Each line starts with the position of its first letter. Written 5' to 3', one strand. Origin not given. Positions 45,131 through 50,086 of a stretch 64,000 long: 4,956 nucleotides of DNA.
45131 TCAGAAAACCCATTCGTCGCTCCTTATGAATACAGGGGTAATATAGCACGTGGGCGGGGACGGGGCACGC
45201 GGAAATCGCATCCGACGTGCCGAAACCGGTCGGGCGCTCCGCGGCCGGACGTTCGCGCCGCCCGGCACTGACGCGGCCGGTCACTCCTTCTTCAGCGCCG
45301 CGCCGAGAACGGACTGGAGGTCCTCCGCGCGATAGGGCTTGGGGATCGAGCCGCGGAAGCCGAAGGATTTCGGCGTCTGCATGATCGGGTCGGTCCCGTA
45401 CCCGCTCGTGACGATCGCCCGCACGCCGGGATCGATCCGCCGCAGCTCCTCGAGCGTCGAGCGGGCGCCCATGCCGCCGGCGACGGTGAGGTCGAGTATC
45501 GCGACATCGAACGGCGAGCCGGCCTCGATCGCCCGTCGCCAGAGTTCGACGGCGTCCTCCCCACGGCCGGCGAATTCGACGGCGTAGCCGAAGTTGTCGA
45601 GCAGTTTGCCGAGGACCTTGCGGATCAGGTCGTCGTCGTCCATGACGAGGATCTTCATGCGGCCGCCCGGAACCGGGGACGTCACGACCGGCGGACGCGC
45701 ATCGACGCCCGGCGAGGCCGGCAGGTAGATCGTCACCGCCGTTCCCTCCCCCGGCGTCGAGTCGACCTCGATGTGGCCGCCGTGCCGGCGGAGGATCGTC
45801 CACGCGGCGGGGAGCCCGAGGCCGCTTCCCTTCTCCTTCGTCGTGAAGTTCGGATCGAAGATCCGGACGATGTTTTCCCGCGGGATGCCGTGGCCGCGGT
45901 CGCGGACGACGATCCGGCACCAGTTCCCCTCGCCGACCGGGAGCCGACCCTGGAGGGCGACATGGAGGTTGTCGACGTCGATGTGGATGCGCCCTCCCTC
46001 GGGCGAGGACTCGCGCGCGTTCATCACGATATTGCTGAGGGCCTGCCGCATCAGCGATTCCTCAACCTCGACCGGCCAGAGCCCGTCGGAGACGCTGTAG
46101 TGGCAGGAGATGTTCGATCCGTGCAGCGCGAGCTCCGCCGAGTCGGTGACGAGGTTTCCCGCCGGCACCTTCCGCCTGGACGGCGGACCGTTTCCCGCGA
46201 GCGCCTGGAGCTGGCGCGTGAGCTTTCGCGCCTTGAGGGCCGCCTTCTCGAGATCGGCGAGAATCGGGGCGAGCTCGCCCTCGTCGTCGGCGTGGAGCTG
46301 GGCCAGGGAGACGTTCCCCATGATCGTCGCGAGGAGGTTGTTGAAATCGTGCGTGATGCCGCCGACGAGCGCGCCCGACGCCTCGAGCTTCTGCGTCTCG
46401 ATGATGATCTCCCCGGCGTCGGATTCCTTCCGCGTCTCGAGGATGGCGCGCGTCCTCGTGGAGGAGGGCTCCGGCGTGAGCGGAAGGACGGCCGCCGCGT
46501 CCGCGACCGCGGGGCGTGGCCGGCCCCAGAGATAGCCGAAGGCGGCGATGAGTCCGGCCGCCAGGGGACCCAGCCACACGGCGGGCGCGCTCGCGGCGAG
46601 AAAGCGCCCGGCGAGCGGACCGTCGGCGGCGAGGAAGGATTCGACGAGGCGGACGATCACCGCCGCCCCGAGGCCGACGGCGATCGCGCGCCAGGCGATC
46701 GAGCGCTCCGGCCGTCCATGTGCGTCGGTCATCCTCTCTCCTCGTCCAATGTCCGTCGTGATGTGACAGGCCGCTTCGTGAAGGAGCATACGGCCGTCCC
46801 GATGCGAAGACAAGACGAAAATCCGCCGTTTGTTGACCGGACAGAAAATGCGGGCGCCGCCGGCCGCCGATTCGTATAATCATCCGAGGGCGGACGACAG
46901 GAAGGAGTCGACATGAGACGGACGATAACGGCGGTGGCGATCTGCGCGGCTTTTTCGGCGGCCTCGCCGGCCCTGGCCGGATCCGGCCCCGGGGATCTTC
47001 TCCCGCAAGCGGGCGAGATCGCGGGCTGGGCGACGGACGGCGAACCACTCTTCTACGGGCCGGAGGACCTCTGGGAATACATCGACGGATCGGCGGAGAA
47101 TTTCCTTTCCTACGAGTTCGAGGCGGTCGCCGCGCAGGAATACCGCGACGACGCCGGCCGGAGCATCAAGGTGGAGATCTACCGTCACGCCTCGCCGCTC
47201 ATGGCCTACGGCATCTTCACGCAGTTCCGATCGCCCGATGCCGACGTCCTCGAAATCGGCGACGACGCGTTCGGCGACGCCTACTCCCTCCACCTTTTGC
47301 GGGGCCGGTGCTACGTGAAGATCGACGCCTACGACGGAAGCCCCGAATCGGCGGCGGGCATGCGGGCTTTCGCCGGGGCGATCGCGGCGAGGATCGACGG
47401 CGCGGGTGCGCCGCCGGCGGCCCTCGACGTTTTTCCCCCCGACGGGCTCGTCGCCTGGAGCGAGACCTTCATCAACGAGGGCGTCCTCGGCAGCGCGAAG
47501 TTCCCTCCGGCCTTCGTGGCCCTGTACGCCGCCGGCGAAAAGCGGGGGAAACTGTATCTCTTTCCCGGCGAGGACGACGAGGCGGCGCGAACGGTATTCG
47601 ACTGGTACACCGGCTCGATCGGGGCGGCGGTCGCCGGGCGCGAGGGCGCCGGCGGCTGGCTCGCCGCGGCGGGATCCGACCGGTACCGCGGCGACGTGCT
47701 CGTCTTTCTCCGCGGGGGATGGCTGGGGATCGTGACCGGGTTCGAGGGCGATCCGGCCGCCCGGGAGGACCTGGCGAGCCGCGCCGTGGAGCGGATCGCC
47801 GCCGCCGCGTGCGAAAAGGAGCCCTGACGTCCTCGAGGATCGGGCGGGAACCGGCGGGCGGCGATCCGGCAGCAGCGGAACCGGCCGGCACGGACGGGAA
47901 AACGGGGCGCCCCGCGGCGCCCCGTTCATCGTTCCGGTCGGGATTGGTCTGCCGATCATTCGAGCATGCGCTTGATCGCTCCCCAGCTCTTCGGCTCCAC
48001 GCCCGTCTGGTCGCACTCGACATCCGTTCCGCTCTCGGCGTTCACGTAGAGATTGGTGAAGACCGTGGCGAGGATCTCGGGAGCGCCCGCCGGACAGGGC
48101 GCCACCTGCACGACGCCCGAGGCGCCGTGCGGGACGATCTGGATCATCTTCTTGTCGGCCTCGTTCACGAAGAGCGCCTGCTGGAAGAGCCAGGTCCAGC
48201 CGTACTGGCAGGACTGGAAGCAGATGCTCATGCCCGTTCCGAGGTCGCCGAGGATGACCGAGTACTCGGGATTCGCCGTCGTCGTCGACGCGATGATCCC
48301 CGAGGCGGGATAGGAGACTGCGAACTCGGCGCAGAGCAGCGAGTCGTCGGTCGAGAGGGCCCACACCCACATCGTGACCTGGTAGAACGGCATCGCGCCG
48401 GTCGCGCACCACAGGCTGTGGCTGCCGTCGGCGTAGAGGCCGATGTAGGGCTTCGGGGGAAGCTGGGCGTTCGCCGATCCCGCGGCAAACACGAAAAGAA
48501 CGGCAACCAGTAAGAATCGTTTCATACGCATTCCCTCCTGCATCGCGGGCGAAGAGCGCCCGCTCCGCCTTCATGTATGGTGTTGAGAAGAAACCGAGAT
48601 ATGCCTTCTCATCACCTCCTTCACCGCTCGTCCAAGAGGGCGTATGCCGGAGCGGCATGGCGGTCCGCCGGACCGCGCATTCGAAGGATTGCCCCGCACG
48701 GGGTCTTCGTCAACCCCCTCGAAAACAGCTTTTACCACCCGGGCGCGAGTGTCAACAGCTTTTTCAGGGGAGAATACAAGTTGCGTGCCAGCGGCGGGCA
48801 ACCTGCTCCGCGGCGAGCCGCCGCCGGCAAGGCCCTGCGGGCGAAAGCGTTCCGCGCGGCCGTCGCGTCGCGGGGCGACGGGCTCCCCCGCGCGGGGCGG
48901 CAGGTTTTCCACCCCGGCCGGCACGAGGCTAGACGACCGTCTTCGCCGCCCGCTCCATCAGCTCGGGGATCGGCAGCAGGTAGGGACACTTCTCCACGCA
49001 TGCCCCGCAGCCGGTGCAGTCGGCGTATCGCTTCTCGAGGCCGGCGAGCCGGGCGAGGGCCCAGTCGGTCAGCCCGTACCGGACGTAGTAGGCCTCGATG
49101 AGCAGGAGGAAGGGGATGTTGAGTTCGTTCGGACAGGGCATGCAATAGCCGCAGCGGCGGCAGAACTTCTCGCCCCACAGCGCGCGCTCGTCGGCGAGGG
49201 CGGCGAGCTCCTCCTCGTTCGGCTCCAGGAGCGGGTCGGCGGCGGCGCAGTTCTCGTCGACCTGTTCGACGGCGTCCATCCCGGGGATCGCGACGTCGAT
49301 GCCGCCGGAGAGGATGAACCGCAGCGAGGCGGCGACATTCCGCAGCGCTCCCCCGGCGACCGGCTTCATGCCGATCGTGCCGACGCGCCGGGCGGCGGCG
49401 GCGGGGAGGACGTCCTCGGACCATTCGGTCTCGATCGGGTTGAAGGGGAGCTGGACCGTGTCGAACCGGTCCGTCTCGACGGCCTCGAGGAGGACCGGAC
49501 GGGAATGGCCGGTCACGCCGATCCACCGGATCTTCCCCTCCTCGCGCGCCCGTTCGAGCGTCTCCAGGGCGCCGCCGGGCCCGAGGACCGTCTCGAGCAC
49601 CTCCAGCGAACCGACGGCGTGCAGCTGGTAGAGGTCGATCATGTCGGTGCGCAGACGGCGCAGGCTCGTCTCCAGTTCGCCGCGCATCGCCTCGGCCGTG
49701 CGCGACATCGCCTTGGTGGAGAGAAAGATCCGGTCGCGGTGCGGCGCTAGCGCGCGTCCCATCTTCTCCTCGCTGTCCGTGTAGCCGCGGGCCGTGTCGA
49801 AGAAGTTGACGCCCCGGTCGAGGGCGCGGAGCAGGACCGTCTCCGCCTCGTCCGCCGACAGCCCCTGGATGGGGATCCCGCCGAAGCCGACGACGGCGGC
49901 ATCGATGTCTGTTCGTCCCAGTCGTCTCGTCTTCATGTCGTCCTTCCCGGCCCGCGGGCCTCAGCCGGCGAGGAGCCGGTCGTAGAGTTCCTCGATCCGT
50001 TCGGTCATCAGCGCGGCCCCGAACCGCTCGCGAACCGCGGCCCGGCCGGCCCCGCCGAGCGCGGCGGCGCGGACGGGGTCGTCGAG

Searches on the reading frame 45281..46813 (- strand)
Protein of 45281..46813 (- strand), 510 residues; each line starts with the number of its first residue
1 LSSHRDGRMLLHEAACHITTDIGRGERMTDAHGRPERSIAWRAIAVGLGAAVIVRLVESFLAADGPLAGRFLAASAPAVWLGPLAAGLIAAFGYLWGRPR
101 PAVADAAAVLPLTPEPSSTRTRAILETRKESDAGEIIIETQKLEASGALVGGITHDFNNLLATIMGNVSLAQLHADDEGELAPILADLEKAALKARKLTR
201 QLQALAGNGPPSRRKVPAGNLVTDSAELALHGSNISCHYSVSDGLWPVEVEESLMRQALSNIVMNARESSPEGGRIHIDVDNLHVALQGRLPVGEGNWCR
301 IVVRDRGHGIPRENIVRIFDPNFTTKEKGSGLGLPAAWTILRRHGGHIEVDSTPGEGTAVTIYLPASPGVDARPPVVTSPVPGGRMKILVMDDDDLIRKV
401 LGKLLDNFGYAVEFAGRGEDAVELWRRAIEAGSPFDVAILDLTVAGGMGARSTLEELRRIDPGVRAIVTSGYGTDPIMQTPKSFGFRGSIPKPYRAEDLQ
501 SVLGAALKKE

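Call 50: search_protein_families(library=pfam, proteins=[window:45281-46813:-], max_evalue=0.0001)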
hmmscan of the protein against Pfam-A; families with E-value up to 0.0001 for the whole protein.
window:45281-46813:- (510 aa): 2 families
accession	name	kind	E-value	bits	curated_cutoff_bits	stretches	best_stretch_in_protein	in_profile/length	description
PF02518.31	HATPase_c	-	3.1e-23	82.8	26.4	1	252-367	3-110/111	Histidine kinase-, DNA gyrase B-, and HSP90-like ATPase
PF00072.30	Response_reg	-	2.4e-13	50.7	30.2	1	388-502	1-109/111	Response regulator receiver domain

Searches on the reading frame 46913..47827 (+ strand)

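Call 50: search_protein_families(library=pfam, proteins=[window:46913-47827:+], max_evalue=0.0001)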
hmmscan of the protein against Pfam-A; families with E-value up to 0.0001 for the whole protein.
window:46913-47827:+ (304 aa): 1 family
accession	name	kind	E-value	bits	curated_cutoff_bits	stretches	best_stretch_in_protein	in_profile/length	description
PF20244.3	DUF6599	-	3e-39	134.9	27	1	37-218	2-184/186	Family of unknown function (DUF6599)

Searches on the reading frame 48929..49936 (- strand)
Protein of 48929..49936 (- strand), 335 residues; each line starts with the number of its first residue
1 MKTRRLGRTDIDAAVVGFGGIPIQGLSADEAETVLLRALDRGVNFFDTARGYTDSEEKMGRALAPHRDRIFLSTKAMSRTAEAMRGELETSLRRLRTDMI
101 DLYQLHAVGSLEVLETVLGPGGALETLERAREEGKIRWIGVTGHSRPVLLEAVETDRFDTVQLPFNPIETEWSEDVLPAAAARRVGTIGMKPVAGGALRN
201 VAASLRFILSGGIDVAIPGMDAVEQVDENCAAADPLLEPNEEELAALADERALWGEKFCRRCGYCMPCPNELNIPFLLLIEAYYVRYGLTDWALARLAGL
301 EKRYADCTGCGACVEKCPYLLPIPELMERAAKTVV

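Call 50: search_protein_families(library=pfam, proteins=[window:48929-49936:-], max_evalue=0.0001)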
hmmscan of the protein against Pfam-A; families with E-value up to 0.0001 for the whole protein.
window:48929-49936:- (335 aa): 6 families
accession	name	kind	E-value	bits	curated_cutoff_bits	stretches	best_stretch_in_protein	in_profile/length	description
PF00248.27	Aldo_ket_red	-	4.9e-34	118.2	24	1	17-200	3-199/291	Aldo/keto reductase family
PF13187.11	Fer4_9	-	4.3e-09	36.7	27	1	259-319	2-49/52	4Fe-4S dicluster domain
PF13183.11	Fer4_8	-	1.2e-07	32.5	27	1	259-319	5-66/68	4Fe-4S dicluster domain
PF13534.11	Fer4_17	-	2.3e-07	31.7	22.2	1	258-321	1-60/61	4Fe-4S dicluster domain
PF13237.11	Fer4_10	-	3.9e-07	30.3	25.5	1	257-318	7-53/53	4Fe-4S dicluster domain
PF00037.32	Fer4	-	2.8e-05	24.2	21.1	0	305-319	6-20/24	4Fe-4S binding domain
